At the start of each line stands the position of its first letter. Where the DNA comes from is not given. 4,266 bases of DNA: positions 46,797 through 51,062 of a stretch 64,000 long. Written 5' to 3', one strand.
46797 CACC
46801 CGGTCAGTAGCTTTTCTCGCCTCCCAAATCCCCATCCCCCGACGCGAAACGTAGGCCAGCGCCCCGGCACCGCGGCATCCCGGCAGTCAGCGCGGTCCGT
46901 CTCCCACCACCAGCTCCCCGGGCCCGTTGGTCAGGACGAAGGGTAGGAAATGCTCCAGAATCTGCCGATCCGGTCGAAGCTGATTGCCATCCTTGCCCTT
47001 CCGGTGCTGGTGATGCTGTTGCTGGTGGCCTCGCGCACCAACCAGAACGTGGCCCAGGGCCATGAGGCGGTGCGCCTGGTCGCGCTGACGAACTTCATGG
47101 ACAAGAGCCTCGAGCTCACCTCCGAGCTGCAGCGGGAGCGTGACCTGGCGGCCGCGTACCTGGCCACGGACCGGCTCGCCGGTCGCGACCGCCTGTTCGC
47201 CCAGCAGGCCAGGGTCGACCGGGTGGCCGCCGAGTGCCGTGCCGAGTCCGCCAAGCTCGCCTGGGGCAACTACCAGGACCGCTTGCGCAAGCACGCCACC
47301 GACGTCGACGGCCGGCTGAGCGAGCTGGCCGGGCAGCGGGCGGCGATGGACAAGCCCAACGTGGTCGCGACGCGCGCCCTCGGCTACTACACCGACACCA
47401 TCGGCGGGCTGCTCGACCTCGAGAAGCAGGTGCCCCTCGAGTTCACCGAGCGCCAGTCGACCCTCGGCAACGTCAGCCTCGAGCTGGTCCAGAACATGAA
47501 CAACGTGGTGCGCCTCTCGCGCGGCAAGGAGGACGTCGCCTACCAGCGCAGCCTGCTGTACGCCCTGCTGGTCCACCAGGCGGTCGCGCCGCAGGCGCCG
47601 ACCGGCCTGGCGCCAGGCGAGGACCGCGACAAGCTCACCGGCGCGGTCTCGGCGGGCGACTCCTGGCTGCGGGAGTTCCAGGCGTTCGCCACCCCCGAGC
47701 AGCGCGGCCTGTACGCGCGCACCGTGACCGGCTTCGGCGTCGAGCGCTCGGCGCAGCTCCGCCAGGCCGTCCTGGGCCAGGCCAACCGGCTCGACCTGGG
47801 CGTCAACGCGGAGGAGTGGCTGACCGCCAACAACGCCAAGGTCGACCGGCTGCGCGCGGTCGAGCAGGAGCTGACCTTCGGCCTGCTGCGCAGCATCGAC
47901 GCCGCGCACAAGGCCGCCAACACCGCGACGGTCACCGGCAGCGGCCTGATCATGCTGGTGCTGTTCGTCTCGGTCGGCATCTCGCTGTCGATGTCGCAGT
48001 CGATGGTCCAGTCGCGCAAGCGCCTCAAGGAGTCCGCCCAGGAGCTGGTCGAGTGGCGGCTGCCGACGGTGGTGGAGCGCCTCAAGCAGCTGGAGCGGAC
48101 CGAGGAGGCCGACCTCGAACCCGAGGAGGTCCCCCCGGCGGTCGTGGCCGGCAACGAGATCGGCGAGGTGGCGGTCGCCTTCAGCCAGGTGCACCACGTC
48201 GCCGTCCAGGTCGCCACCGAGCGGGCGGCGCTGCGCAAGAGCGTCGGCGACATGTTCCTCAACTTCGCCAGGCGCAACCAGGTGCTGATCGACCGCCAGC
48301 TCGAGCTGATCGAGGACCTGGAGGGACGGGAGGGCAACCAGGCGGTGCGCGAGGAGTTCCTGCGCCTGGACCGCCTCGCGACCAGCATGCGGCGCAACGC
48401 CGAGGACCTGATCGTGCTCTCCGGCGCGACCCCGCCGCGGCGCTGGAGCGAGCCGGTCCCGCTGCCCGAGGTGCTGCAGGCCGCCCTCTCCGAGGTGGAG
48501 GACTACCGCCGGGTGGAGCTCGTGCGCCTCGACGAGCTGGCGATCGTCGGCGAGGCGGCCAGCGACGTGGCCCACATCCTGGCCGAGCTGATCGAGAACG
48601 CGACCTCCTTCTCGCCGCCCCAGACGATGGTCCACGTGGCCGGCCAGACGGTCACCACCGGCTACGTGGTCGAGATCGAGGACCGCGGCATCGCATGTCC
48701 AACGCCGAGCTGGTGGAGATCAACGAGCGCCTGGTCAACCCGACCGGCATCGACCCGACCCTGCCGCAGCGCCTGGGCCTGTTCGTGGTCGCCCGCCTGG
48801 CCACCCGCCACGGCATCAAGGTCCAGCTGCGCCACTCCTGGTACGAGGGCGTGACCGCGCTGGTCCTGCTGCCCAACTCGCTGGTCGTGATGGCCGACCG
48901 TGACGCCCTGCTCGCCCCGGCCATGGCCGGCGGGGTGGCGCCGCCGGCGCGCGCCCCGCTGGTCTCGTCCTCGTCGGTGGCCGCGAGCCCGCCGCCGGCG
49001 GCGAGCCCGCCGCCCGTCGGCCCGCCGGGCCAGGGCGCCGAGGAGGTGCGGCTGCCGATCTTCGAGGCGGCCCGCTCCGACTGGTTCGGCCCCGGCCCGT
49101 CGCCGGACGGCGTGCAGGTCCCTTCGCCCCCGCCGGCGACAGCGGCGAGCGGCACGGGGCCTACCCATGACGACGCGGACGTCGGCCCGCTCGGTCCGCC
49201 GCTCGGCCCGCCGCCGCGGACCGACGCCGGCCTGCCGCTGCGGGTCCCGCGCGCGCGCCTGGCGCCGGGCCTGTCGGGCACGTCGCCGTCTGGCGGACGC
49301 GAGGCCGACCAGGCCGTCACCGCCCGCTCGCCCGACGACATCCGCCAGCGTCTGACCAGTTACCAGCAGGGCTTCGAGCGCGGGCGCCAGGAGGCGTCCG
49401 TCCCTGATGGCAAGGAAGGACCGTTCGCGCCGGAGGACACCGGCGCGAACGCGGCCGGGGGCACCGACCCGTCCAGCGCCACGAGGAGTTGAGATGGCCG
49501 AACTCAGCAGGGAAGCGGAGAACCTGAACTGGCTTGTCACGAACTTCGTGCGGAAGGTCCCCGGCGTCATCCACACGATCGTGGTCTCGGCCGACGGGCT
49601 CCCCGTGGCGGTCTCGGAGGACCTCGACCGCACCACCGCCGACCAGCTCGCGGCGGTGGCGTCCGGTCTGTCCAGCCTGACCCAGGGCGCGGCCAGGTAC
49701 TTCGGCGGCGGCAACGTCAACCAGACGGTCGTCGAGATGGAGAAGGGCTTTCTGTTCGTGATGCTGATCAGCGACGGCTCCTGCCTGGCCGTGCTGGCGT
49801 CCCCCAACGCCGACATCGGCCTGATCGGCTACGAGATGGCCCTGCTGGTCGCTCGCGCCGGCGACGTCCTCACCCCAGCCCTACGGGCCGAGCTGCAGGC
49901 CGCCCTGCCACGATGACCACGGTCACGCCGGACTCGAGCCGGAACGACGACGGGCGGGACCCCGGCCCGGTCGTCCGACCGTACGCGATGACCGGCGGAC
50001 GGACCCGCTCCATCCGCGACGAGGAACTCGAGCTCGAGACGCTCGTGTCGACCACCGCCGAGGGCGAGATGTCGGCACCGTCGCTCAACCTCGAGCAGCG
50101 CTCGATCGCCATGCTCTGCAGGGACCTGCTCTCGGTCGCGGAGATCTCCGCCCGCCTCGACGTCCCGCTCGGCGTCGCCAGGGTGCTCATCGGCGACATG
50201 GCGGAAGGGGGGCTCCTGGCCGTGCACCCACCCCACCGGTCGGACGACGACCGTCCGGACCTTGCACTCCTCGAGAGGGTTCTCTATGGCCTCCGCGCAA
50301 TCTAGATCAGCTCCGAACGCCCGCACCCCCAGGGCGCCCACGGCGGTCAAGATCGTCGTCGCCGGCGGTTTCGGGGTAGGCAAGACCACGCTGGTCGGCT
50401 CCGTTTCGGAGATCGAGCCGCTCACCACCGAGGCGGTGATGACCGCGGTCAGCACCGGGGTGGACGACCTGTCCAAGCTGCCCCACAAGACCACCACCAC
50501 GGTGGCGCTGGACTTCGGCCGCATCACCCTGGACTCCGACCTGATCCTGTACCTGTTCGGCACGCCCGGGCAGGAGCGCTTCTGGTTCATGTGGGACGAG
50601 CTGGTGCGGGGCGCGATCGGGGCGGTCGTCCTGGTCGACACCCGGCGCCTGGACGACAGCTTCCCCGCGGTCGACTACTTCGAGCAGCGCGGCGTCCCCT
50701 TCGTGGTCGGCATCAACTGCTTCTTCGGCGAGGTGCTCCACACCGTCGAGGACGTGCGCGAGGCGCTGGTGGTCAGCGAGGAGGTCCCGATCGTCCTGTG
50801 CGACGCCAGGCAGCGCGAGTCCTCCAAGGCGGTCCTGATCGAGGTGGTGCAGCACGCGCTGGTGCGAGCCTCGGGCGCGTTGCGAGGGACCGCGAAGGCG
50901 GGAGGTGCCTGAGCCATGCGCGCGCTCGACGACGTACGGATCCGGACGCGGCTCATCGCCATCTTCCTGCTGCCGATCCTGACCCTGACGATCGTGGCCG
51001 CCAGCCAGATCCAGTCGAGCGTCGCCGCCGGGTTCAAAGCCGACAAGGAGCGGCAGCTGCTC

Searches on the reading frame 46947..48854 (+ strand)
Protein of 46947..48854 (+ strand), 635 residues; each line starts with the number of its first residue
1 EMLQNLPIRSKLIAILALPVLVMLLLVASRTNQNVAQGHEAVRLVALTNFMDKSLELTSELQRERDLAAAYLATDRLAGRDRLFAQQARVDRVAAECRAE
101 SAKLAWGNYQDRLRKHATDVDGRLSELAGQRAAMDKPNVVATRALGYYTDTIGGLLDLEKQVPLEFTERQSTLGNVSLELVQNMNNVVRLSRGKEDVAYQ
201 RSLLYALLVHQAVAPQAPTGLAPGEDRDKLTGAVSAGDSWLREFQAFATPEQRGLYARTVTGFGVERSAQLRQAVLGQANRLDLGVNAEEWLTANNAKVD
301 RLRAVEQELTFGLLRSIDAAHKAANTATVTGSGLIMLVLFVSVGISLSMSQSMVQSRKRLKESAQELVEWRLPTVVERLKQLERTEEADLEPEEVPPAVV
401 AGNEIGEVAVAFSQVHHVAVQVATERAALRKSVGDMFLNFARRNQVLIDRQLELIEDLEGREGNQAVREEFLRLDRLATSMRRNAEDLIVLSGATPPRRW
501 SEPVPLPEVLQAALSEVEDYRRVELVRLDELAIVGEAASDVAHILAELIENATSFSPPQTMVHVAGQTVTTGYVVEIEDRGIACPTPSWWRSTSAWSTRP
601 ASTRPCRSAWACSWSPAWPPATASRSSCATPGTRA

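Call 10: search_protein_families(library=pfam, proteins=[window:46947-48854:+], max_evalue=0.01)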
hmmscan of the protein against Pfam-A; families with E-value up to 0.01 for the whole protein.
window:46947-48854:+ (635 aa): 1 family
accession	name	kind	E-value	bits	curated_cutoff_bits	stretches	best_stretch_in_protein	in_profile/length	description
PF08376.15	NIT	-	1.1e-37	131.1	24.9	1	56-310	1-235/239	Nitrate and nitrite sensing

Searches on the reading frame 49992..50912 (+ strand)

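Call 60: search_protein_families(library=pfam, proteins=[window:49992-50912:+], max_evalue=0.001)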
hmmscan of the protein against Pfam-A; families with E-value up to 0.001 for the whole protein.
window:49992-50912:+ (306 aa): 1 family
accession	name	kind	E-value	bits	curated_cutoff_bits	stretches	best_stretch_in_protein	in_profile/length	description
PF03029.23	ATP_bind_1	-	5.2e-30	105.4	27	1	123-290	1-238/240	Conserved hypothetical ATP binding protein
